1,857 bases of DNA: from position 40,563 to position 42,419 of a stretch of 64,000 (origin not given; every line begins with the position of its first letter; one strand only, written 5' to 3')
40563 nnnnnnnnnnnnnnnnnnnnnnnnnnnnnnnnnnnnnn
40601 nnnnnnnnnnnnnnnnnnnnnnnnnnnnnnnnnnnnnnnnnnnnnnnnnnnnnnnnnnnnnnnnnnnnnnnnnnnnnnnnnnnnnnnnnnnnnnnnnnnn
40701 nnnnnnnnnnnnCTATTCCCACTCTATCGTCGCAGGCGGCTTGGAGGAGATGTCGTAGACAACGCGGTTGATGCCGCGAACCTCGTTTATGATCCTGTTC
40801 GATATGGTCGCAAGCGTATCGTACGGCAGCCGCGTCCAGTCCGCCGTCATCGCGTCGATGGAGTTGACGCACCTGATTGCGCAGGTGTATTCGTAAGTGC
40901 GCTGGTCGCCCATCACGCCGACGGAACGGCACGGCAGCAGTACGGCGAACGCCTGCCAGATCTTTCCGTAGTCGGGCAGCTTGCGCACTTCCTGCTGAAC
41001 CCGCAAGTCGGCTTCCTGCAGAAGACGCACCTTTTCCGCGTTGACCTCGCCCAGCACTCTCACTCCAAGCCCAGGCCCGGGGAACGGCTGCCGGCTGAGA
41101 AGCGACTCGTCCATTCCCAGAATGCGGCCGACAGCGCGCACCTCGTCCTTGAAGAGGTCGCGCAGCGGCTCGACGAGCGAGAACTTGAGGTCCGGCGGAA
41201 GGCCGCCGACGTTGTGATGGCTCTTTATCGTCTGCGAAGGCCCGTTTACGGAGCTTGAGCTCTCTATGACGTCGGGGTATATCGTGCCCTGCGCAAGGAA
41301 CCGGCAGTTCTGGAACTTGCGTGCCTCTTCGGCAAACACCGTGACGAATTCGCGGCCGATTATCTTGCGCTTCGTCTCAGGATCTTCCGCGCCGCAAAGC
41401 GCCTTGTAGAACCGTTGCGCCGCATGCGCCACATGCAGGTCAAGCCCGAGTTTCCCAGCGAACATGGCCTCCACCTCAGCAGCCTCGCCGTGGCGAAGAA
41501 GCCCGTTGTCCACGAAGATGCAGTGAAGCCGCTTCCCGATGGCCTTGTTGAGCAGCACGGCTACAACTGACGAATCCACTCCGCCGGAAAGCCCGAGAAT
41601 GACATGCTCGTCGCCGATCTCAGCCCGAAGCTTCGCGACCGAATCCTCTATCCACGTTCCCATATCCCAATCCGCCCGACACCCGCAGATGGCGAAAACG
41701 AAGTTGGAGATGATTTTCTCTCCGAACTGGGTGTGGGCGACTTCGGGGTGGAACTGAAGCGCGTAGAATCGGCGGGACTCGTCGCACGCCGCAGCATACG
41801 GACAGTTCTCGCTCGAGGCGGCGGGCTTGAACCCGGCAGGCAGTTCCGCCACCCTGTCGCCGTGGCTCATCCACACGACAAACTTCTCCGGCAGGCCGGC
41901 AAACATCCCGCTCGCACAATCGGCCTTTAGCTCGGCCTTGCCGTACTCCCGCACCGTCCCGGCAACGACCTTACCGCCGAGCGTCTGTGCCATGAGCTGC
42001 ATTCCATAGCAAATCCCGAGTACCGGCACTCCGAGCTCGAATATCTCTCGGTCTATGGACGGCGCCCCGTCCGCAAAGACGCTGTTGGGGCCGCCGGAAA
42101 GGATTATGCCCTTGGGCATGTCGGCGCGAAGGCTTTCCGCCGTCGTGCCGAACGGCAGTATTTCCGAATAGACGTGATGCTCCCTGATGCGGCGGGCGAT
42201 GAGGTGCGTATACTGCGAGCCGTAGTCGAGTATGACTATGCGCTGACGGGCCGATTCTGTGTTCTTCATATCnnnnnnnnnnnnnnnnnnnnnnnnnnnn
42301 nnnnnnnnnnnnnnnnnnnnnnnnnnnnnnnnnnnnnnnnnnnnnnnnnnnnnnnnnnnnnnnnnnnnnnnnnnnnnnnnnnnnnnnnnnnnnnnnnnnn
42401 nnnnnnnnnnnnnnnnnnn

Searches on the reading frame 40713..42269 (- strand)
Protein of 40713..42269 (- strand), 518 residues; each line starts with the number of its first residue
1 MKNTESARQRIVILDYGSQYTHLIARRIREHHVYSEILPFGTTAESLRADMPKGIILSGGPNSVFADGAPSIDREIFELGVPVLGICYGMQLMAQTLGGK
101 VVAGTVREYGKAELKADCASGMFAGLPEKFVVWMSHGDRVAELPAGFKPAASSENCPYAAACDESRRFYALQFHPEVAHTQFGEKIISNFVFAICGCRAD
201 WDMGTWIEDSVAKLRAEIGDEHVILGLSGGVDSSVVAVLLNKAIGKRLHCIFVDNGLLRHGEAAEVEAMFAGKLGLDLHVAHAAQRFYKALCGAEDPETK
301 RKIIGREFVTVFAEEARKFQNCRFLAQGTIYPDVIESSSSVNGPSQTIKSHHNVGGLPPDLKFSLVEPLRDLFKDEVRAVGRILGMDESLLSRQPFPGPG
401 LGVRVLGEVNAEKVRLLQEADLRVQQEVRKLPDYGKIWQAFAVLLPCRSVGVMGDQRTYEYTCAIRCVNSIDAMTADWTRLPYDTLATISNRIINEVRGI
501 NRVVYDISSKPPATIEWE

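Call 7: search_protein_families(library=ncbifam, proteins=[window:40713-42269:-], max_evalue=1e-10)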
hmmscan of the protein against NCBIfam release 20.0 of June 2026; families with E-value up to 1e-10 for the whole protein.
window:40713-42269:- (518 aa): 21 families
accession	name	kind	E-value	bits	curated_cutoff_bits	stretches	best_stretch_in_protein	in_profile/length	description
NF000848.1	PRK00074.1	equivalog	4.2e-237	787.8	400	1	11-518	1-512/512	glutamine-hydrolyzing GMP synthase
TIGR00884.1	guaA_Cterm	equivalog_domain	3.7e-140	466.6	338.75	1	207-518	3-310/310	glutamine-hydrolyzing GMP synthase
TIGR00888.1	guaA_Nterm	equivalog_domain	1.8e-75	252.4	172.15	1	11-197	1-187/188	glutamine-hydrolyzing GMP synthase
NF001975.0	PRK00758.1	equivalog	2.9e-51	173.7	198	1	10-195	3-182/185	GMP synthase subunit A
NF006562.0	PRK09065.1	equivalog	4.8e-18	65.6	205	1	74-182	84-195/242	glutamine amidotransferase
NF010081.0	PRK13566.1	equivalog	2.3e-17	62.5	645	1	5-191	525-717/729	anthranilate synthase component I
NF011201.0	PRK14607.1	equivalog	3.8e-17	62.1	670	1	40-191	33-186/534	bifunctional anthranilate synthase component II/anthranilate phosphoribosyltransferase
NF005458.0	PRK07053.1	equivalog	1.4e-16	60.6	250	1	48-189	44-192/234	glutamine amidotransferase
NF005849.0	PRK07765.1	equivalog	5.4e-15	55.3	308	1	49-214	44-211/219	aminodeoxychorismate/anthranilate synthase component II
NF005743.0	PRK07567.1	equivalog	1.1e-14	54.3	264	1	53-185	53-200/245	glutamine amidotransferase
NF009475.0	PRK12838.1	equivalog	1.9e-13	50.1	221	1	4-102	165-262/359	carbamoyl phosphate synthase small subunit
TIGR01815.1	TrpE-clade3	equivalog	2.5e-13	48.9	739.15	1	6-184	514-695/717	anthranilate synthase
NF041322.1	Anth_synII_Halo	equivalog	2.7e-13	50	320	1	32-192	22-188/190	anthranilate synthase component II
NF005946.0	PRK08007.1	equivalog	5.7e-13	48.8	332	1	46-191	38-185/187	aminodeoxychorismate synthase component 2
TIGR01368.1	CPSaseIIsmall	equivalog_domain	2e-12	46.8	307.35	1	5-101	172-267/361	glutamine-hydrolyzing carbamoyl-phosphate synthase small subunit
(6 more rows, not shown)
